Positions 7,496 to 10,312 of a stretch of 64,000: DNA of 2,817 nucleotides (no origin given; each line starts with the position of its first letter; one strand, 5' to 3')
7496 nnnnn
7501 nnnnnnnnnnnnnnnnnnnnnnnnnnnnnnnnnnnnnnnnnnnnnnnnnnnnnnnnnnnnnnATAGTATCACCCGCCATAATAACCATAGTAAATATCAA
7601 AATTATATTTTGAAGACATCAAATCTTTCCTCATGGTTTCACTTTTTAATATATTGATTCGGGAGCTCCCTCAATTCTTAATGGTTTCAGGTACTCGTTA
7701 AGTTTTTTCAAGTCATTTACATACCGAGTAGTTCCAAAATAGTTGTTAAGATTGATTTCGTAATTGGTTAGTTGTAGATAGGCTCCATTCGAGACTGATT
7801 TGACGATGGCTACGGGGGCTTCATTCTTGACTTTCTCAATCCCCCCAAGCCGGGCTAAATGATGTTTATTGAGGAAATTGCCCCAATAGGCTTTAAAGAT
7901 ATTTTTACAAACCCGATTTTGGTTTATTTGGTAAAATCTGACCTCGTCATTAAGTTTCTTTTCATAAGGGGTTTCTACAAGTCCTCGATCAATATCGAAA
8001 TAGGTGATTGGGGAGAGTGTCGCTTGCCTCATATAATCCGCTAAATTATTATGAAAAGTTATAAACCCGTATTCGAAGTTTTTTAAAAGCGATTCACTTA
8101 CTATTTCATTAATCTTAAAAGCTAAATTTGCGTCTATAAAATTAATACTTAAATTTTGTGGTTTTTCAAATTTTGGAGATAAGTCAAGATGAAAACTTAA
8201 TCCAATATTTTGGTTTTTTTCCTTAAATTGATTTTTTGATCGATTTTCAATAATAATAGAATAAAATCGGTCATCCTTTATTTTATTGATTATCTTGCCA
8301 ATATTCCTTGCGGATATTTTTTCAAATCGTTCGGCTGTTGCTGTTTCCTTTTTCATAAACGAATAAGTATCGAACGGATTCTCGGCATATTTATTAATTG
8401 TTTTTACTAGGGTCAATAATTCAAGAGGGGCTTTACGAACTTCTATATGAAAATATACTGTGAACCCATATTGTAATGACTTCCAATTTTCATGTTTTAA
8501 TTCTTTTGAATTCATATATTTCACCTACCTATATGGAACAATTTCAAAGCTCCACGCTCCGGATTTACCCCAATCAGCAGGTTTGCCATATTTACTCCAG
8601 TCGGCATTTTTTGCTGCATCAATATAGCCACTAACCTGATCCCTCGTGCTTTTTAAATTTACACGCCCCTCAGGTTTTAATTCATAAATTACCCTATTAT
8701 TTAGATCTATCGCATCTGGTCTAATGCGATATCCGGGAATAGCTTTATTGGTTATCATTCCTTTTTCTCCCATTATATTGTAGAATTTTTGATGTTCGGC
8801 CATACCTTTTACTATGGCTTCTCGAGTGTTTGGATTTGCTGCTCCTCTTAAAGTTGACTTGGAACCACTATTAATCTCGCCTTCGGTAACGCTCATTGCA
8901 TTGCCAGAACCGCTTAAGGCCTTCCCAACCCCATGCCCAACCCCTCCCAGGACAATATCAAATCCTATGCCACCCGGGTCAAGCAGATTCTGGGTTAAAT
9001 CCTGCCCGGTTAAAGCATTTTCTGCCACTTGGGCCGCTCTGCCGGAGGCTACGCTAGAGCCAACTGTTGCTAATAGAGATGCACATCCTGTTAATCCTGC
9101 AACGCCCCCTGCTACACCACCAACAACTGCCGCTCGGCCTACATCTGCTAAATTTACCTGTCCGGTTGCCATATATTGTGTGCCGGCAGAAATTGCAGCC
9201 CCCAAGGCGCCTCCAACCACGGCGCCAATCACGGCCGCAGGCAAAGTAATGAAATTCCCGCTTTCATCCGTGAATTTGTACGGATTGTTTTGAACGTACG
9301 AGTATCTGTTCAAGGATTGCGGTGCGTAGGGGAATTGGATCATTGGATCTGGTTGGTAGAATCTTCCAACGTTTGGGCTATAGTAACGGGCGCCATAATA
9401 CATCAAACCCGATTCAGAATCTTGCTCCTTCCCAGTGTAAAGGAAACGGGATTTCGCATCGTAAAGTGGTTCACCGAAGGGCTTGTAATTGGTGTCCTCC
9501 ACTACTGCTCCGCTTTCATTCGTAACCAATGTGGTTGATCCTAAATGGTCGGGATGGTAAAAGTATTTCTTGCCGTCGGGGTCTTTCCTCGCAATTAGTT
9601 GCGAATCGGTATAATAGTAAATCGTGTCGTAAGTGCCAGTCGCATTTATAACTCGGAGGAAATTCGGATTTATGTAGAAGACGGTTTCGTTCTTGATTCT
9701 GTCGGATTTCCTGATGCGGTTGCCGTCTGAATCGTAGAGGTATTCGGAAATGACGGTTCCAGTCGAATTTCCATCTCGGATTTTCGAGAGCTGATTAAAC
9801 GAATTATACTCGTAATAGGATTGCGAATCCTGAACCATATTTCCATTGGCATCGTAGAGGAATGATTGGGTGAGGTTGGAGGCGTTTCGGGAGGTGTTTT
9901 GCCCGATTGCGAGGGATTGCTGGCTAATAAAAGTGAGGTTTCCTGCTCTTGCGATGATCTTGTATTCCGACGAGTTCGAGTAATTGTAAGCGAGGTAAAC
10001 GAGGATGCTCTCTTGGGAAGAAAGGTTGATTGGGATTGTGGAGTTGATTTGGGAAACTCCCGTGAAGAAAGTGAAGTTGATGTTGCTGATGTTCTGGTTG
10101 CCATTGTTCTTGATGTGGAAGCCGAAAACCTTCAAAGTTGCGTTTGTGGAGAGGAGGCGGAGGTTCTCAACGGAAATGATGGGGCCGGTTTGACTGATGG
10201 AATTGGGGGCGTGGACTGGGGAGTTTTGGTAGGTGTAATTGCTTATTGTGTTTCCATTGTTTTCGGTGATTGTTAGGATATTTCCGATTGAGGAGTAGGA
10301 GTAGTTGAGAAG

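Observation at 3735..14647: Complete Rhs polymorphic-toxin system with a silent cassette array in a DPANN-like archaeon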

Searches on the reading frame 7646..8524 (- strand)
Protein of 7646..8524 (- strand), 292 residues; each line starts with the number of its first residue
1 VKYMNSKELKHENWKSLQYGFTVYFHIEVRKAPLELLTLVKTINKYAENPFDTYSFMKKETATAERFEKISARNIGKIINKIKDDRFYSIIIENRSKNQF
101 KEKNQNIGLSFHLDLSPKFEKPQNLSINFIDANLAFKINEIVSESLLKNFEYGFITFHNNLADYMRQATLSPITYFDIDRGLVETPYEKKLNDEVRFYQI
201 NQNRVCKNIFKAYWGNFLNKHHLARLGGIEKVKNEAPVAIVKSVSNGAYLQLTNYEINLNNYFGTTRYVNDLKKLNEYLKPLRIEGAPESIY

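Call 4: search_protein_families(library=pfam, proteins=[window:7646-8524:-], max_evalue=0.01)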
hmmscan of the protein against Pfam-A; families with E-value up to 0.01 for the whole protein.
window:7646-8524:- (292 aa): 1 family
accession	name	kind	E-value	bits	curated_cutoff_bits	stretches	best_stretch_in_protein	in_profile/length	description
PF11876.13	TsiV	-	0.0081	16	25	0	201-287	158-245/271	Type VI immunity for VRR-NUC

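Call 33: find_homologous_proteins(query=window:7646-8524:-, max_evalue=0.001)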
Query window:7646-8524:- (292 aa): 2 proteins with E <= 0.001 among 855 candidates.
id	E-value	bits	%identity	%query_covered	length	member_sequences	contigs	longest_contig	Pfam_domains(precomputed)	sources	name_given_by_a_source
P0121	1.8e-187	640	100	99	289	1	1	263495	-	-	-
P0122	1.9e-7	49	48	25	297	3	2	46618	-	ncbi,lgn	-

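Call 34: find_encoding_contigs(protein=P0122, flank=8000, max_places=3)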
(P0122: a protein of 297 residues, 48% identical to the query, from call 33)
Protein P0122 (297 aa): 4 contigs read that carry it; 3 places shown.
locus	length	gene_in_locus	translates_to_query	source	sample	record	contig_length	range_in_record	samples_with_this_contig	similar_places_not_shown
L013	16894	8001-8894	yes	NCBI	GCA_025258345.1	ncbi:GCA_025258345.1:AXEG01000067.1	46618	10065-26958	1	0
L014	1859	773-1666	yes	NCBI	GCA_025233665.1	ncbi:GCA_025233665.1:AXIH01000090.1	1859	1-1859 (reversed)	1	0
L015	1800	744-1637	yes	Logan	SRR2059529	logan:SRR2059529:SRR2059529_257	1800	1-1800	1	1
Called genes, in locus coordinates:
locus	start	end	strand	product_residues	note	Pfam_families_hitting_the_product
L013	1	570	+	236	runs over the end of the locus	PF04717:Phage_base_V (faint)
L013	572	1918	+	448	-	PF27189:YkzU (weak)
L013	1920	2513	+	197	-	-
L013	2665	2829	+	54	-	-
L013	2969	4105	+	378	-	PF14436:EndoU_bacteria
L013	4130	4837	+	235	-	-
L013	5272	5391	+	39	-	-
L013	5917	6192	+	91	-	-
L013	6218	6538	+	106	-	-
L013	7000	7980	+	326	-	-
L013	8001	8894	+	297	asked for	-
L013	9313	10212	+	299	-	PF14751:DUF4474 (weak)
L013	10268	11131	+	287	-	PF17117:DUF5104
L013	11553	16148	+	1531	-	PF05593:RHS_repeat, PF25023:TEN_YD-shell, PF05593:RHS_repeat, PF25023:TEN_YD-shell, PF14412:AHH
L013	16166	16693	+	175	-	-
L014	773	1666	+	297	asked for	-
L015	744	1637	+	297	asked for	-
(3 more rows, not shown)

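Call 39: search_solved_structures(query=window:7646-8524:-, max_evalue=10)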
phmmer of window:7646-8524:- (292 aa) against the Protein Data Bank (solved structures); distinct sequences matched with E-value up to 10: 1.
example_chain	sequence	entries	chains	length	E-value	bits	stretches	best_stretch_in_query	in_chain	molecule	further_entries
4uos_A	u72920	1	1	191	6.5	9.8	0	30-84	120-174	DESIGNED HELICAL BUNDLE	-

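Call 64: search_protein_families(library=padloc, proteins=[window:7646-8524:-], max_evalue=0.001)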
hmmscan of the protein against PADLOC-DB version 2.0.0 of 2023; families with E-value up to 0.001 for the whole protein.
window:7646-8524:- (292 aa): 0 families

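Call 74: search_protein_families(library=ncbifam, proteins=[window:7646-8515:-], max_evalue=0.01)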
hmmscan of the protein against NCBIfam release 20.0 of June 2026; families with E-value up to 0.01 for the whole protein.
window:7646-8515:- (289 aa): 0 families

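Call 80: predict_structure(protein=window:7646-8515:-)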
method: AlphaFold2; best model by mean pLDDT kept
length: 289 residues; sequences in the alignment: 1
mean_pLDDT: 34.0   pTM: 0.24
mean pLDDT of the five models: 34.0, 30.8, 28.5, 27.6, 25.7
residues with pLDDT >= 90: 0; 70-90: 0; 50-70: 0; < 50: 289
segments of 3 or more residues with pLDDT < 50: 1-289
pLDDT, mean of each block of 10 residues (from residue 1): 27 28 33 46 40 38 39 42 38 33 30 31 34 39 32 32 33 32 29 28 31 35 31 31 32 34 37 38 33
secondary structure, 60 per line:
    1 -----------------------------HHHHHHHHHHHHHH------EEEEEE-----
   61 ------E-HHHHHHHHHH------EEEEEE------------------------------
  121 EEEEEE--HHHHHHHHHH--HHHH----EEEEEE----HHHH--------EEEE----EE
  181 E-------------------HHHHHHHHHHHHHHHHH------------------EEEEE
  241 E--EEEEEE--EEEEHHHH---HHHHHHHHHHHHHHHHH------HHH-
elements in order: H30-43 E50-55 H69-78 E85-90 E121-126 H129-138 H141-144 E149-154 H159-162 E171-174 E179-181 H201-217 E236-241 E244-249 E252-255 H256-259 H263-279

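Call 85: search_protein_representatives(protein=window:7646-8515:-)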
Query: 289 residues. Proteins with E-value up to 0.001 (for the whole library): 67; up to 1e-10: 15; up to 1e-30: 2. The best 67 are listed.
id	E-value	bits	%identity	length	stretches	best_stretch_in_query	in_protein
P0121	5.2e-188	639.9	100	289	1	1-289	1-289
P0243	3.4e-34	135.4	38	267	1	13-284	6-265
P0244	1.6e-30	123.3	33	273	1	12-282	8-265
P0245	3.8e-19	86.0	45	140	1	148-283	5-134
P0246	3.8e-17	79.5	33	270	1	73-288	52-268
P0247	8.0e-17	78.4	30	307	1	16-289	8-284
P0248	1.0e-15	74.8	34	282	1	111-287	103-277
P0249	1.2e-14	71.3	32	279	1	33-285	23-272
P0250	3.2e-14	69.9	26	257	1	14-260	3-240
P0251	2.4e-13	67.0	39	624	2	175-281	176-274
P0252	3.3e-13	66.6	26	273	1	17-257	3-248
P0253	2.0e-12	64.0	27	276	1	44-289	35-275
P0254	5.6e-12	62.5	31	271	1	37-280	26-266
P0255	5.6e-11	59.3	35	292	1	148-288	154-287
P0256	6.4e-11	59.0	35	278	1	142-286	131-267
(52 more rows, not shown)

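Call 87: search_protein_families(library=pfam, alignment_id=A3, max_evalue=0.01)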
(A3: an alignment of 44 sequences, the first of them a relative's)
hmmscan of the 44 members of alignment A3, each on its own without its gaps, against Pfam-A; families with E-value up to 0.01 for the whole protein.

A. member 1, P0121 (289 aa): 1 family
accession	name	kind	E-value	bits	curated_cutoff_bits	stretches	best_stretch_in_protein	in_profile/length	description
PF11876.13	TsiV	-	0.0079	16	25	0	198-284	158-245/271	Type VI immunity for VRR-NUC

B. families by the number of members that match (of 44 scanned): 1 family
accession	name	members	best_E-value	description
PF11876.13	TsiV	18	1.5e-06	Type VI immunity for VRR-NUC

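Call 88: search_solved_structures(query=A3, max_evalue=1)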
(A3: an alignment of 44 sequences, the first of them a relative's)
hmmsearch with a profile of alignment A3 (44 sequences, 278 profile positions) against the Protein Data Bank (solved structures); distinct sequences matched with E-value up to 1: 5.
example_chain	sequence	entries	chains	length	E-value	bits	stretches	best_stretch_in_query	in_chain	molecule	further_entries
8sgc_P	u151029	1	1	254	0.038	16.9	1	9-108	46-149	Phosducin-like protein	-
8sh9_P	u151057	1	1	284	0.04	16.8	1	9-108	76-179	Phosducin-like protein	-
8sff_P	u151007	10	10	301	0.044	16.7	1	9-108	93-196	Phosducin-like protein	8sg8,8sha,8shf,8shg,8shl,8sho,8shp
9noc_P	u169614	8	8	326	0.052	16.5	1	9-108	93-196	Phosducin-like protein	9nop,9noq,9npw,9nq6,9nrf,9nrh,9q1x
3bvp_A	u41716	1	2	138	0.45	13.4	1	9-92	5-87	TP901-1 Integrase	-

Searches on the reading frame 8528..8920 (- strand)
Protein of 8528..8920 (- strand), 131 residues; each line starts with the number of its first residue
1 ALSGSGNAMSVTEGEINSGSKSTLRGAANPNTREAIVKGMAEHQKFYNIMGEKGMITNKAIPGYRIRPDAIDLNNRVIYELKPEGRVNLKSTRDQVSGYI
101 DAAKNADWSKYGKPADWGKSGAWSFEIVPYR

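Call 72: search_solved_structures(query=window:8528-8920:-, max_evalue=10)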
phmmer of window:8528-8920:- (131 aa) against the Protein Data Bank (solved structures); distinct sequences matched with E-value up to 10: 0.

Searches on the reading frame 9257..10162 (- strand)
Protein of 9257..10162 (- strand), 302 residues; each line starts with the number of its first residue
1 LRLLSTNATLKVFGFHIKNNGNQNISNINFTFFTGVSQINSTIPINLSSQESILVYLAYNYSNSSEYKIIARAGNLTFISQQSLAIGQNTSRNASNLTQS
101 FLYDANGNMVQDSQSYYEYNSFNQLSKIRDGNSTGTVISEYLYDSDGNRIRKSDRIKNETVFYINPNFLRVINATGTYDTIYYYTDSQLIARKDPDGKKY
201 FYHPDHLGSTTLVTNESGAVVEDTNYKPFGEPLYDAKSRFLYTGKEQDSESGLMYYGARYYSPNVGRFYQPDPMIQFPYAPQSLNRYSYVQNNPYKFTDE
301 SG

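Call 81: find_related_loci(query=window:9257-10162:-, collection=metagenome_contigs, flank=10000)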
Query window:9257-10162:- (302 aa) in metagenome_contigs; peptide patterns used: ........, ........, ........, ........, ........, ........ (x = any residue, [..] = any of these).
109 stretches matched a pattern; 6 encode a relative of the query (tblastn E <= 1e-3); 6 distinct loci.
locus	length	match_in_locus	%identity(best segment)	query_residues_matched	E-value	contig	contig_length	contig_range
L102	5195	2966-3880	65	1-302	4e-133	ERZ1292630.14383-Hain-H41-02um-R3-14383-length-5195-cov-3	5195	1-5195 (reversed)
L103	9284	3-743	68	59-302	2e-112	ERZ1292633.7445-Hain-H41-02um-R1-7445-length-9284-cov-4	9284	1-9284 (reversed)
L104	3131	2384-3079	52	72-302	4e-72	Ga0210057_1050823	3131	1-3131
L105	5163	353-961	57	103-302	6e-67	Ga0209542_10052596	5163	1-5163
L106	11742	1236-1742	47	69-230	2e-41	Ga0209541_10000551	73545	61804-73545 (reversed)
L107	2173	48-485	43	69-207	2e-29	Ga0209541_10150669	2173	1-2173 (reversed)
